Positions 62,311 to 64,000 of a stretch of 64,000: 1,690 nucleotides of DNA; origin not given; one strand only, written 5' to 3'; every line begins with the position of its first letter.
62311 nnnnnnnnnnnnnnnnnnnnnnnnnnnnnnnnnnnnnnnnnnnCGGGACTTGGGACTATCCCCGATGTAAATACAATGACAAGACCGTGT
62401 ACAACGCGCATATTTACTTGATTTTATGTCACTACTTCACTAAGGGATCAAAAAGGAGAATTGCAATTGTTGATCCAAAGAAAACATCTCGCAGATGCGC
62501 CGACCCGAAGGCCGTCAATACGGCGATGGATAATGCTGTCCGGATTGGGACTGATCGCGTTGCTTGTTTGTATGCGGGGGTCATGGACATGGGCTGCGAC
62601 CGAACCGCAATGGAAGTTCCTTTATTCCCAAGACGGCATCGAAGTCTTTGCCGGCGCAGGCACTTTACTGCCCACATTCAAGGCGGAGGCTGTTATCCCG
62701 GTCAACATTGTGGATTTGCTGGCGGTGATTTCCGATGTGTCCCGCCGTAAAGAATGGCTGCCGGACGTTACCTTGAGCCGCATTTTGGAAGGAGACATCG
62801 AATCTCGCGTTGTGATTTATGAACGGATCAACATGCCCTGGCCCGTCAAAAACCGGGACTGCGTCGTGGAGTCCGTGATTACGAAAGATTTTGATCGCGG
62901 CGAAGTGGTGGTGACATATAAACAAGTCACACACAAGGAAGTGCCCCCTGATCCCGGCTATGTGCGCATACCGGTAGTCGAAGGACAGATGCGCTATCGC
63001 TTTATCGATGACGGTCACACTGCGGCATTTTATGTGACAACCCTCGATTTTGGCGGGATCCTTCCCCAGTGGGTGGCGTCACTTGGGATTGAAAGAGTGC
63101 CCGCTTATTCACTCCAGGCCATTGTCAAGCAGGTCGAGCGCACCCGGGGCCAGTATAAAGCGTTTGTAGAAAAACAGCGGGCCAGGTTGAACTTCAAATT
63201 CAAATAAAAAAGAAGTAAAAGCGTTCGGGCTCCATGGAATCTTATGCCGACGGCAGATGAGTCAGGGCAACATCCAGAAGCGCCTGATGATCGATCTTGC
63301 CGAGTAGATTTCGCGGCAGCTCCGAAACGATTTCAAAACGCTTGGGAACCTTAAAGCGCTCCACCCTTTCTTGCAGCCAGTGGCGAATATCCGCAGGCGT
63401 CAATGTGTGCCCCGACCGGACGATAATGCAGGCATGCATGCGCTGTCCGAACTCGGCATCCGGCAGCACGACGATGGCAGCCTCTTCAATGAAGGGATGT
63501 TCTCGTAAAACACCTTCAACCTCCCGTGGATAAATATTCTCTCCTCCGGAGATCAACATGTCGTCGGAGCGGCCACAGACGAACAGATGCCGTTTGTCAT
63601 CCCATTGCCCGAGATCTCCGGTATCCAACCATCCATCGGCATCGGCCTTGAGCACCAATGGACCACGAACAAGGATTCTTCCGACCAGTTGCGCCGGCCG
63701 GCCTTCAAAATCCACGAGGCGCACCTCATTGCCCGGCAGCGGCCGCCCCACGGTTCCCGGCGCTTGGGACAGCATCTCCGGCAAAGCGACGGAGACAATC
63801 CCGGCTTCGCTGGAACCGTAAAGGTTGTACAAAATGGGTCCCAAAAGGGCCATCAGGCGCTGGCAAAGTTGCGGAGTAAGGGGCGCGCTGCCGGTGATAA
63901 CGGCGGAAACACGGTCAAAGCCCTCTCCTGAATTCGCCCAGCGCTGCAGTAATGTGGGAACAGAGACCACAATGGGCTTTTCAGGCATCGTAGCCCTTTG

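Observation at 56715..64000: Type-II FAS/PKS-like lipid cluster combining KS, a Cys-less KS partner and ACP with a B12-radical SAM enzyme, an orphan ABC-2 permease, a secreted START protein and an acyl-adenylating enzyme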

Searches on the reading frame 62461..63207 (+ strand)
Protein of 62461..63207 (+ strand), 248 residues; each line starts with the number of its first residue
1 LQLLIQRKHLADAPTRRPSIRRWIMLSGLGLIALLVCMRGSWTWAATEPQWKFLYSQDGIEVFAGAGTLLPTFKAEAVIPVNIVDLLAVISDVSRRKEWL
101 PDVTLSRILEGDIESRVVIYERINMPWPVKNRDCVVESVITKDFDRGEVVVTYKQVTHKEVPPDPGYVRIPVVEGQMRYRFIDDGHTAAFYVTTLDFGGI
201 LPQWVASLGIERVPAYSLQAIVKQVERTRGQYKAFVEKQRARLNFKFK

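Call 3: search_protein_families(library=pfam, proteins=[window:62461-63207:+], max_evalue=0.01)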
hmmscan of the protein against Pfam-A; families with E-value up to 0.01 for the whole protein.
window:62461-63207:+ (248 aa): 1 family
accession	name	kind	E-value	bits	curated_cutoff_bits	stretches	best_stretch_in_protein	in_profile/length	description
PF01852.25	START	-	2.1e-13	50.6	22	1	46-206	16-182/207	START domain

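Call 6: search_protein_families(library=ncbifam, proteins=[window:62461-63207:+], max_evalue=0.01)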
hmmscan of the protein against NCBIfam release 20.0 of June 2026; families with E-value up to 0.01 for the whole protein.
window:62461-63207:+ (248 aa): 0 families

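Call 27: find_encoding_contigs(protein=window:62533-63207:+, flank=10000, max_places=6)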
Protein window:62533-63207:+ (224 aa): 4 contigs read that carry it; 3 places shown.
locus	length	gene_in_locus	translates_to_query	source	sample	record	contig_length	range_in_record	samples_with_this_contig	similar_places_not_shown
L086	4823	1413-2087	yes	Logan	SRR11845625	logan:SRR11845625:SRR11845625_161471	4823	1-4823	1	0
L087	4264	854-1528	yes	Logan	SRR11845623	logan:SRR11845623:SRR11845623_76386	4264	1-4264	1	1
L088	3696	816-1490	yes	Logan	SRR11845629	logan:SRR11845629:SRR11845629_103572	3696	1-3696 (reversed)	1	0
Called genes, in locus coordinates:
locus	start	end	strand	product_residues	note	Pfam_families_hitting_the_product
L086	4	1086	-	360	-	PF12679:ABC2_membrane_2, PF12698:ABC2_membrane_3, PF01061:ABC2_membrane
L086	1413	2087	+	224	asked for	PF01852:START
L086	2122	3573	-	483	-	PF00501:AMP-binding, PF13193:AMP-binding_C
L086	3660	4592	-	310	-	PF00106:adh_short, PF01370:Epimerase (weak), PF08659:KR, PF13561:adh_short_C2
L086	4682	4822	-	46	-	?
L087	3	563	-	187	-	?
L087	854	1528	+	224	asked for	PF01852:START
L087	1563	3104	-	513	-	PF00501:AMP-binding, PF13193:AMP-binding_C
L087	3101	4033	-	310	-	PF00106:adh_short, PF01370:Epimerase (weak), PF08659:KR, PF13561:adh_short_C2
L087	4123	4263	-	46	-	?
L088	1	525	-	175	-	?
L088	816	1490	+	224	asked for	PF01852:START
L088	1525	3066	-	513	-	PF00501:AMP-binding, PF13193:AMP-binding_C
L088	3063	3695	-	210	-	?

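Call 80: search_protein_families(library=ncbifam, proteins=[L087:1563-3104:-, L087:3101-4033:-], max_evalue=1e-10)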
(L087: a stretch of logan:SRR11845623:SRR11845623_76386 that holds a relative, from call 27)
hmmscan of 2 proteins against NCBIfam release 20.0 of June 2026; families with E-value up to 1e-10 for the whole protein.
L087:1563-3104:- (513 aa): 83 families (the best 25 are shown)
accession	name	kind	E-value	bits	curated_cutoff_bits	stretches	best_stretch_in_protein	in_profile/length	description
NF009922.0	PRK13383.1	equivalog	8.2e-87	292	987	1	8-502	9-518/528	acyl-CoA synthetase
NF005859.1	PRK07788.1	exception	5.6e-74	249.6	875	1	11-505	31-557/560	long-chain-fatty-acid--CoA ligase FadD2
NF009921.1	PRK13382.1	exception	5.6e-73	246.5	850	1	29-502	27-528/529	acyl-CoA ligase FadD12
NF004837.0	PRK06187.1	subfamily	1.2e-67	228.4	476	1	182-502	174-518/531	long-chain-fatty-acid--CoA ligase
TIGR01923.1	menE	equivalog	5.3e-66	223.3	330.15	1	65-501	1-441/442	o-succinylbenzoate--CoA ligase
NF005702.0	PRK07514.1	subfamily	5.7e-54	183.3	558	1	209-502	186-496/506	malonyl-CoA synthase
NF004511.1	PRK05852.1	equivalog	1.4e-53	182.4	650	1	53-502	14-500/505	FadD7 family fatty acid--CoA ligase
NF006539.0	PRK09029.1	equivalog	5.1e-53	180.5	494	1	50-502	15-447/458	o-succinylbenzoate--CoA ligase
NF009071.0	PRK12406.1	subfamily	2.3e-52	178.1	701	1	176-504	151-500/510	acyl-CoA synthetase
NF002966.0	PRK03640.1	equivalog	2.3e-50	171.6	556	1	53-503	17-477/483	o-succinylbenzoate--CoA ligase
NF005801.1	PRK07656.1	equivalog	7.8e-50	169.9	657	1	228-500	212-497/500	FadD3 family acyl-CoA ligase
NF004114.0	PRK05605.1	equivalog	8.5e-48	163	766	1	218-501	260-564/575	long-chain-fatty-acid--CoA ligase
NF052580.1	Str24CoAsynCasG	equivalog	9.8e-48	162.8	750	1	225-499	245-543/548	steroid-24-oyl-CoA synthetase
NF005676.0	PRK07470.1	equivalog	1.2e-47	162.7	774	1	223-502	221-525/544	acyl-CoA synthetase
NF005307.0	PRK06839.1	equivalog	1.8e-47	162.1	748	1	48-504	12-491/496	o-succinylbenzoate--CoA ligase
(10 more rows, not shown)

L087:3101-4033:- (310 aa): 184 families (the best 25 are shown)
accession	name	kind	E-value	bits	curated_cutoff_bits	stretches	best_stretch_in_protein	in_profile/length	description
NF005539.0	PRK07201.1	equivalog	4.3e-77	260.3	549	1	39-268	364-592/657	SDR family oxidoreductase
NF004521.0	PRK05866.1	equivalog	7.8e-75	251.7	368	1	41-278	36-273/294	SDR family oxidoreductase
NF005672.0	PRK07454.1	equivalog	9.1e-37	126.5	234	1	46-234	7-192/241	SDR family oxidoreductase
NF004825.0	PRK06181.1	equivalog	2.1e-36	125.6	215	1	44-266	5-234/268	SDR family oxidoreductase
NF005878.0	PRK07825.1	subfamily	3.9e-35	121.5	287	1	41-269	5-227/278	short chain dehydrogenase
NF005437.0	PRK07024.1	equivalog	2.1e-34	119.1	266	1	46-272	5-228/259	SDR family oxidoreductase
NF004526.0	PRK05872.1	subfamily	9e-34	116.9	276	1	42-280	7-254/297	short-chain dehydrogenase/reductase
NF005495.0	PRK07109.1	subfamily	3.8e-33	115.2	264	1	45-234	8-196/334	SDR family oxidoreductase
NF005559.1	PRK07231.1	subfamily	3.3e-32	111.9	215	1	44-249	3-204/249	glucose 1-dehydrogenase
NF005806.0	PRK07666.1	equivalog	1.7e-31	109.3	286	1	42-237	4-196/239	3-ketoacyl-ACP reductase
NF009468.0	PRK12826.1-4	equivalog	2.8e-30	105.9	318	1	42-233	4-193/256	SDR family oxidoreductase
NF004514.1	PRK05855.1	equivalog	3.1e-30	105.3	455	1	40-251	308-513/578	SDR family oxidoreductase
TIGR04316.1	dhbA_paeA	equivalog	3.3e-29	102.2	300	1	48-235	1-185/250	2,3-dihydro-2,3-dihydroxybenzoate dehydrogenase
NF005095.0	PRK06523.1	subfamily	5e-29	101.6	231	1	40-259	5-216/261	oxidoreductase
NF006074.0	PRK08220.1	equivalog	3.7e-28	98.8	312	1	43-235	6-185/251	2,3-dihydro-2,3-dihydroxybenzoate dehydrogenase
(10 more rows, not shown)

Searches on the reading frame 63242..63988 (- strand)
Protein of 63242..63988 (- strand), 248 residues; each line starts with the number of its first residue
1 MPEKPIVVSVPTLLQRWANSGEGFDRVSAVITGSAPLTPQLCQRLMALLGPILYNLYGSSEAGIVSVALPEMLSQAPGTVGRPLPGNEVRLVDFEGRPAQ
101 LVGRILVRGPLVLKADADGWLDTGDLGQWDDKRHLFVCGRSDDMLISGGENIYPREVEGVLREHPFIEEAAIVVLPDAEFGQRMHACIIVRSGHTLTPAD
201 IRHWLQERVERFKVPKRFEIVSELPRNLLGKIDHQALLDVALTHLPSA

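Call 3: search_protein_families(library=pfam, proteins=[window:63242-63988:-], max_evalue=0.01)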
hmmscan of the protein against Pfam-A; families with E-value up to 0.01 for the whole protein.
window:63242-63988:- (248 aa): 2 families
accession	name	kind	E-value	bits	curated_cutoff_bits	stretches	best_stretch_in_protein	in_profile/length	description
PF00501.34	AMP-binding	-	2.1e-19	70.1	29.9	1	7-114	260-381/384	AMP-binding enzyme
PF13193.12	AMP-binding_C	-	9.9e-14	52.5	24.5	1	156-231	1-76/76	AMP-binding enzyme C-terminal domain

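Call 6: search_protein_families(library=ncbifam, proteins=[window:63242-63988:-], max_evalue=0.01)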
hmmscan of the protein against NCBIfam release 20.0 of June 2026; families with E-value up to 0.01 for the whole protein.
window:63242-63988:- (248 aa): 104 families (the best 25 are shown)
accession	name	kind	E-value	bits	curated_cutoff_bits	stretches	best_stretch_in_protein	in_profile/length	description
NF004837.0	PRK06187.1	subfamily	2.8e-55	187.6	476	1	10-237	267-518/531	long-chain-fatty-acid--CoA ligase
NF009922.0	PRK13383.1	equivalog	1.1e-53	182.6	987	1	26-237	297-518/528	acyl-CoA synthetase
TIGR01923.1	menE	equivalog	3.5e-47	161.3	330.15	1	9-236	207-441/442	o-succinylbenzoate--CoA ligase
NF005702.0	PRK07514.1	subfamily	5.9e-47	160.2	558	1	2-238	243-497/506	malonyl-CoA synthase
NF009921.1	PRK13382.1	exception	1.1e-46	159.7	850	1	32-237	314-528/529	acyl-CoA ligase FadD12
NF005859.1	PRK07788.1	exception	3.4e-45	154.6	875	1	30-240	337-557/560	long-chain-fatty-acid--CoA ligase FadD2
NF009071.0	PRK12406.1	subfamily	8e-44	149.9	701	1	27-239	274-500/510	acyl-CoA synthetase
NF005676.0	PRK07470.1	equivalog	3.6e-40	138.1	774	1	28-237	296-525/544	acyl-CoA synthetase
NF052580.1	Str24CoAsynCasG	equivalog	3.9e-40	137.7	750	1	10-234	297-543/548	steroid-24-oyl-CoA synthetase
NF005801.1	PRK07656.1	equivalog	1.4e-39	136.1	657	1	14-235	268-497/500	FadD3 family acyl-CoA ligase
NF004114.0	PRK05605.1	equivalog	2.2e-38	131.9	766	1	9-236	318-564/575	long-chain-fatty-acid--CoA ligase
NF006572.0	PRK09088.1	equivalog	6e-38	130.7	696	1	23-242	255-488/491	acyl-CoA synthetase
NF005714.0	PRK07529.1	subfamily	6.4e-38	130.5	632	1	8-240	318-575/640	acyl-CoA synthetase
NF005307.0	PRK06839.1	equivalog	7.5e-38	130.4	748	1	6-239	241-491/496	o-succinylbenzoate--CoA ligase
NF009233.0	PRK12583.1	subfamily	9.1e-38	130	832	1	31-246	323-555/558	fatty acid CoA ligase family protein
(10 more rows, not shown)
